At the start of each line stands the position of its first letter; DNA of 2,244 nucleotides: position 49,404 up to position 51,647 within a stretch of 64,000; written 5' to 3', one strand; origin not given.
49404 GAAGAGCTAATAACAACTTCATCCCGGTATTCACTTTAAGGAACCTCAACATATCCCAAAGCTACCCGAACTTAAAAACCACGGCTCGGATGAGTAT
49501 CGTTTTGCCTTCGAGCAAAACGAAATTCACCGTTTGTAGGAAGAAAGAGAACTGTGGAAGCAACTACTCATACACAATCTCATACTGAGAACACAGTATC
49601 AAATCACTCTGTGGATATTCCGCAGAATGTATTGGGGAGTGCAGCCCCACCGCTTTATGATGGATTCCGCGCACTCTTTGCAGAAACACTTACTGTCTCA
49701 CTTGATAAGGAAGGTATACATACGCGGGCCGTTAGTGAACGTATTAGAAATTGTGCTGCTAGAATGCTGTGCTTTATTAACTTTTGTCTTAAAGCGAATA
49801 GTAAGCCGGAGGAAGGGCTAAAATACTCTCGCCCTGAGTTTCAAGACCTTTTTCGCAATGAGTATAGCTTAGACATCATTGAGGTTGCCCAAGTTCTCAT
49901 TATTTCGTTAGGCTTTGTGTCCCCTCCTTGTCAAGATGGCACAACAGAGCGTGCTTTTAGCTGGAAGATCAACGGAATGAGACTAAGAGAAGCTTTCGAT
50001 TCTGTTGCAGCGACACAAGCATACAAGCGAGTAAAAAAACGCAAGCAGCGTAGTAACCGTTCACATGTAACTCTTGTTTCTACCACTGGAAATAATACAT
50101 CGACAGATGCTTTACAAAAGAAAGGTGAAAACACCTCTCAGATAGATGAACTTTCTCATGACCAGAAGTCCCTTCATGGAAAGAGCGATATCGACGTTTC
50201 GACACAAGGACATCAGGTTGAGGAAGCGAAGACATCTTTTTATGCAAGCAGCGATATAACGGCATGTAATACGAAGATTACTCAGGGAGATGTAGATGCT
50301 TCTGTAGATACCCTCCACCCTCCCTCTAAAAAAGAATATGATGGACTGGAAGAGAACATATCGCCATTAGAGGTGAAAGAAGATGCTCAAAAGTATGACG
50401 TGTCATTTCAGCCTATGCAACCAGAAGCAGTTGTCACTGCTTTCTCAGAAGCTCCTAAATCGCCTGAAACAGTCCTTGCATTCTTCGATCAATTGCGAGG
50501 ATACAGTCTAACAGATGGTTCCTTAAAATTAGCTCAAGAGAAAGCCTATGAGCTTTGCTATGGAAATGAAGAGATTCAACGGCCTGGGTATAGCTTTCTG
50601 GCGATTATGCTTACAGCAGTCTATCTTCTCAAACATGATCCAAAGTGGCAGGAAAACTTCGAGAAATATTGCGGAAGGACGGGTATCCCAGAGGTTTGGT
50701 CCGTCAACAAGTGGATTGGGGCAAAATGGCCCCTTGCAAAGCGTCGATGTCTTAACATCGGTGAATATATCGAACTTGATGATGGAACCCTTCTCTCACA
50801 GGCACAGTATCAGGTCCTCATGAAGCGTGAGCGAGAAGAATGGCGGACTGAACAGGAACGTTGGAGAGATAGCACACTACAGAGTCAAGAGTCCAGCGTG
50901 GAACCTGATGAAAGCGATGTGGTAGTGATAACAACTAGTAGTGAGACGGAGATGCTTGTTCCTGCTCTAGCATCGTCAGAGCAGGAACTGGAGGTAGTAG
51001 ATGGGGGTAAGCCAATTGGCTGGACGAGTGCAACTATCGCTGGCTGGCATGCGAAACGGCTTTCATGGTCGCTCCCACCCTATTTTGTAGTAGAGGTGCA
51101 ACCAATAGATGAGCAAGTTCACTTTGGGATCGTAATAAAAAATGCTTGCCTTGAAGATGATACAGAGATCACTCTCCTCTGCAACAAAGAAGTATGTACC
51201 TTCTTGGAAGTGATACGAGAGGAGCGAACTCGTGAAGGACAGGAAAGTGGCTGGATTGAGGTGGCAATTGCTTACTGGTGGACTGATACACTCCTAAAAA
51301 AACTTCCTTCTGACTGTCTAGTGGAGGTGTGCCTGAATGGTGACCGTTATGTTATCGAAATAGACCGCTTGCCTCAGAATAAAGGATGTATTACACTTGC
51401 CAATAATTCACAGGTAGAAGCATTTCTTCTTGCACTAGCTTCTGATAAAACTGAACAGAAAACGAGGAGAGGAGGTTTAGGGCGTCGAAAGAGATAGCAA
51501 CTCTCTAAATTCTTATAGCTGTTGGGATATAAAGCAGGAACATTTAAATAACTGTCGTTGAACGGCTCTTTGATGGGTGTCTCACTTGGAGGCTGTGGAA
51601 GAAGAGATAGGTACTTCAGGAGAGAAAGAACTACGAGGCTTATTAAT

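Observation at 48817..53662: Inverted pair of GGGTAGG-heptamer arrays with a shared 20-nt head, flanking a 4.6-kb ORFan cassette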

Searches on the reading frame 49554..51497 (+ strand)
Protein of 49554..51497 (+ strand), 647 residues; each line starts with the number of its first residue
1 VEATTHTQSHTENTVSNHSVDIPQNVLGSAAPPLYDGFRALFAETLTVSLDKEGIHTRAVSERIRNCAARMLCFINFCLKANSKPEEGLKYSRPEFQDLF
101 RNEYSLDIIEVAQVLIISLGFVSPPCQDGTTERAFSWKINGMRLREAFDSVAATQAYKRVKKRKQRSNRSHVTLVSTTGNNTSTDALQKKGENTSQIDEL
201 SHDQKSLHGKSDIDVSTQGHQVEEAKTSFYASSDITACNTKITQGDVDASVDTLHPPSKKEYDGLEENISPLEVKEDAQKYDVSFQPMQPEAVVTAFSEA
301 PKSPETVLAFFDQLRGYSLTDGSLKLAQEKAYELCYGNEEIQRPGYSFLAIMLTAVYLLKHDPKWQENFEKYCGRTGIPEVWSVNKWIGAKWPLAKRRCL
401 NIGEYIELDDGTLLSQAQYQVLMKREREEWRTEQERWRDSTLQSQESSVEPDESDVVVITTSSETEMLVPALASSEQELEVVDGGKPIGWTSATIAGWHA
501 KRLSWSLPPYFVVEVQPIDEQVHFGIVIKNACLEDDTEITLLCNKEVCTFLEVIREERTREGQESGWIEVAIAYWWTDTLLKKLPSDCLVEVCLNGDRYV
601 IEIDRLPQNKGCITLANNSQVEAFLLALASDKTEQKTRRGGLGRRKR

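Call 14: search_protein_families(library=pfam, proteins=[window:49554-51497:+], max_evalue=0.01)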
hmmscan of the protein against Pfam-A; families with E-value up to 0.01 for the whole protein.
window:49554-51497:+ (647 aa): 0 families

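Call 16: find_encoding_contigs(protein=window:49554-51497:+, flank=10000, max_places=6)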
Protein window:49554-51497:+ (647 aa): no gene with exactly this product is on record in the collection.

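Call 21: find_homologous_proteins(query=window:49554-51497:+)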
Query window:49554-51497:+ (647 aa): 6 proteins with E <= 0.001 among 8000 candidates.
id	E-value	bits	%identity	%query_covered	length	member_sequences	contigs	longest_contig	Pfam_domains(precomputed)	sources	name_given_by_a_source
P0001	0.0e+0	1483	100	100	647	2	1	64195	-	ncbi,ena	-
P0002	2.0e-236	805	58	99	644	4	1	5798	-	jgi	-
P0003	2.7e-144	500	44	94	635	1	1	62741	-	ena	-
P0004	1.2e-132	462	45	86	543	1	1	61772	-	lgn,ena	-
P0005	2.8e-124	434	39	100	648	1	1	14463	-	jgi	jgi:hypothetical protein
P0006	1.3e-118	416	42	85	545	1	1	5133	-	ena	-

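Call 22: find_encoding_contigs(protein=P0001, flank=10000, max_places=4)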
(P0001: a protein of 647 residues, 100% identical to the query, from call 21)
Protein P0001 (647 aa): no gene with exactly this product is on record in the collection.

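Call 23: find_encoding_contigs(protein=P0003, flank=10000, max_places=4)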
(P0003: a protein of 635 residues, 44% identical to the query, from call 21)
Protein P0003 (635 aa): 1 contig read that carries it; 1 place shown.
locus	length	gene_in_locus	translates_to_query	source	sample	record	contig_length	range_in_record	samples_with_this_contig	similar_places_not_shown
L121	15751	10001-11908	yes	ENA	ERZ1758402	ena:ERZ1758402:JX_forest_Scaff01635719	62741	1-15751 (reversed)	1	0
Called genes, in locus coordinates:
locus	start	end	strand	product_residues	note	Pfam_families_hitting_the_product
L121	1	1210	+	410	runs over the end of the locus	PF00589:Phage_integrase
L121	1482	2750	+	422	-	PF00589:Phage_integrase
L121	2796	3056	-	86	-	-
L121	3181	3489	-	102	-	-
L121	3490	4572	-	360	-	PF17989:ALP_N, PF21522:MreB-like_C (faint)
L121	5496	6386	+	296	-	PF02899:Phage_int_SAM_1 (weak), PF00589:Phage_integrase (weak)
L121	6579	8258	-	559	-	PF00270:DEAD, PF04851:ResIII, PF18766:SWI2_SNF2, PF00271:Helicase_C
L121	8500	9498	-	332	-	PF13391:HNH_2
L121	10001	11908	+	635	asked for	-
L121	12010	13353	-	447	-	PF13289:SIR2_2, PF13676:TIR_2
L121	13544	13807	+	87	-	-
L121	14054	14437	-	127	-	-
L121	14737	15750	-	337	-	?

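Call 24: find_encoding_contigs(protein=P0004, flank=10000, max_places=4)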
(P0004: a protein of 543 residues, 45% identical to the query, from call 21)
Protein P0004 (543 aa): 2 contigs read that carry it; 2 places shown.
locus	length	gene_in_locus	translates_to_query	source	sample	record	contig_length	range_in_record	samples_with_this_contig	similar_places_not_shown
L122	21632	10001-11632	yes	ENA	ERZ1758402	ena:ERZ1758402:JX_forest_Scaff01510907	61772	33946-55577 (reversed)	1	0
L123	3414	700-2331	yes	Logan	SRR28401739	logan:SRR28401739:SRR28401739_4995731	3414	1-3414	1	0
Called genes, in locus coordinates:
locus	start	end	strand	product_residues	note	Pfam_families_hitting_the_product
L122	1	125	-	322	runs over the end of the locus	PF01436:NHL (faint)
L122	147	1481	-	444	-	PF05147:LANC_like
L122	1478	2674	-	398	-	PF01135:PCMT, PF13649:Methyltransf_25 (weak)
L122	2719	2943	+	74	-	-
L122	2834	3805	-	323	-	PF21068:ATPgraspMvdD (weak)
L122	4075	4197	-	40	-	-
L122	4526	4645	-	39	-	-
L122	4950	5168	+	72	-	-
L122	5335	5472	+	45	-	-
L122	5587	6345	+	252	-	-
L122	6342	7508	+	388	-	PF01135:PCMT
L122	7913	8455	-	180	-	PF12728:HTH_17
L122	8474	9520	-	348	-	-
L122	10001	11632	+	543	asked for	-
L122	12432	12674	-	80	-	-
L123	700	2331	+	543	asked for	-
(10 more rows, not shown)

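Call 31: list_cluster_members(proteins=[P0001, P0003, P0004])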
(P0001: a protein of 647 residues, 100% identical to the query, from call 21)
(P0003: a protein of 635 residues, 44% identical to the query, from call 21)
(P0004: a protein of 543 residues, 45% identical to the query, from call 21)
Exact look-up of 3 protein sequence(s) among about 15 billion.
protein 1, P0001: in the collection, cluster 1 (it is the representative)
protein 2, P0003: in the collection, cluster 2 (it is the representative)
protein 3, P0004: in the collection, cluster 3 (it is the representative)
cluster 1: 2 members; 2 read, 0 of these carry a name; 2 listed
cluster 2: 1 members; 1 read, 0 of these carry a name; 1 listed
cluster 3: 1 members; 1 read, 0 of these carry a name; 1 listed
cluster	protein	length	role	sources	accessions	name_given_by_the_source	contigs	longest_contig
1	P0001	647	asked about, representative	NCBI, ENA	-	-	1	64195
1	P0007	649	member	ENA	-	-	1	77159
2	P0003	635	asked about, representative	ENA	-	-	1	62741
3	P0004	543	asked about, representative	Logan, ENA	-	-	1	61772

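Call 32: find_encoding_contigs(protein=P0007, flank=10000, max_places=4)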
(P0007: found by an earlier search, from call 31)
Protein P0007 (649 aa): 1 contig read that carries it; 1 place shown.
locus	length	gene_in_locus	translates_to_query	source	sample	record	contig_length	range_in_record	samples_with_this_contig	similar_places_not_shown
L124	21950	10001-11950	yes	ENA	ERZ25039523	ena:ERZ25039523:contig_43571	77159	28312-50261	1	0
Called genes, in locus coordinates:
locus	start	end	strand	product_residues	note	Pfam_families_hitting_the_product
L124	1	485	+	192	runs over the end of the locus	-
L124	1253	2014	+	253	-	-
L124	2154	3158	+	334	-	PF00271:Helicase_C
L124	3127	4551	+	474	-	PF09369:MZB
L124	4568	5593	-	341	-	-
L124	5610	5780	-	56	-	-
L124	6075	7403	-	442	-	PF04326:SLFN_AlbA_2 (weak)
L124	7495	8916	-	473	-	PF02810:SEC-C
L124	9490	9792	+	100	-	-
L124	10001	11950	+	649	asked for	-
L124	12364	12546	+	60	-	-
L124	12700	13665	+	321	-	PF13384:HTH_23 (weak), PF13518:HTH_28 (faint), PF13551:HTH_29, PF13565:HTH_32 (weak), PF13358:DDE_3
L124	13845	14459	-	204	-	PF01230:HIT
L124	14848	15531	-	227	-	-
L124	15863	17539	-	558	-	-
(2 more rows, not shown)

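Call 33: find_encoding_contigs(protein=P0005, flank=10000, max_places=4)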
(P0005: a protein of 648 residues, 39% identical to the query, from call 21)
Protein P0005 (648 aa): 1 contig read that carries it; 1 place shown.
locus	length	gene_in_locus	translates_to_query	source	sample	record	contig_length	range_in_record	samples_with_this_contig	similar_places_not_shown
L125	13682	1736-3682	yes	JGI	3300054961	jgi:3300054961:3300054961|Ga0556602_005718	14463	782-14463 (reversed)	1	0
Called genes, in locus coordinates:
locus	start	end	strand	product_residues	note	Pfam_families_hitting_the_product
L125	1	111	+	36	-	?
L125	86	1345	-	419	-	-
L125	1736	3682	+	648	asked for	-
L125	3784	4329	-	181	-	-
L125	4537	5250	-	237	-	-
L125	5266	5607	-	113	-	-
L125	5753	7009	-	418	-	PF00675:Peptidase_M16, PF05193:Peptidase_M16_C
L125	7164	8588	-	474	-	PF00324:AA_permease, PF13520:AA_permease_2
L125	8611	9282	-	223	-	PF04199:Cyclase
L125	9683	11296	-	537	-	PF13520:AA_permease_2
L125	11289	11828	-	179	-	-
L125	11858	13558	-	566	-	-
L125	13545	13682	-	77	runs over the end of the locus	-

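Call 67: search_protein_families(library=ncbifam, proteins=[window:49554-51497:+], max_evalue=0.01)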
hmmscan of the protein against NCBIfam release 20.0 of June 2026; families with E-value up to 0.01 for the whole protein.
window:49554-51497:+ (647 aa): 0 families

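Call 75: search_protein_families(library=phrogs, proteins=[window:49554-51497:+], max_evalue=0.01)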
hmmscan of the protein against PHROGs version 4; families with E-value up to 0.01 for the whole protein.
window:49554-51497:+ (647 aa): 0 families

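Call 81: find_encoding_contigs(protein=P0002, flank=10000, max_places=3)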
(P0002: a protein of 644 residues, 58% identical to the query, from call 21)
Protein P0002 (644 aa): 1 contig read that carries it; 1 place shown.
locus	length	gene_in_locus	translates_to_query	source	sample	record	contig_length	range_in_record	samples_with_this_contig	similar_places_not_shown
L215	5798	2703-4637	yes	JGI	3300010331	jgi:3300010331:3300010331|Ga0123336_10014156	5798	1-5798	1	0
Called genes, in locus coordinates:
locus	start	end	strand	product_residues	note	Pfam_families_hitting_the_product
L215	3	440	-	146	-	?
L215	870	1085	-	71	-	-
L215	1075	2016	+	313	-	-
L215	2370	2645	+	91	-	-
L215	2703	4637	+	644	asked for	-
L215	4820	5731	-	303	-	PF01209:Ubie_methyltran, PF13489:Methyltransf_23 (weak), PF03141:Methyltransf_29 (weak), PF02353:CMAS (weak), PF13847:Methyltransf_31, PF08241:Methyltransf_11, PF08242:Methyltransf_12, PF13649:Methyltransf_25, +1 more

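Call 98: find_related_loci(query=window:49554-51497:+, collection=viral_contigs, flank=8000)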
Query window:49554-51497:+ (647 aa) in viral_contigs; peptide patterns used: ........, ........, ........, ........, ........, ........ (x = any residue, [..] = any of these).
1 stretches matched a pattern, but none encodes a relative of the query by tblastn (E <= 1e-3).
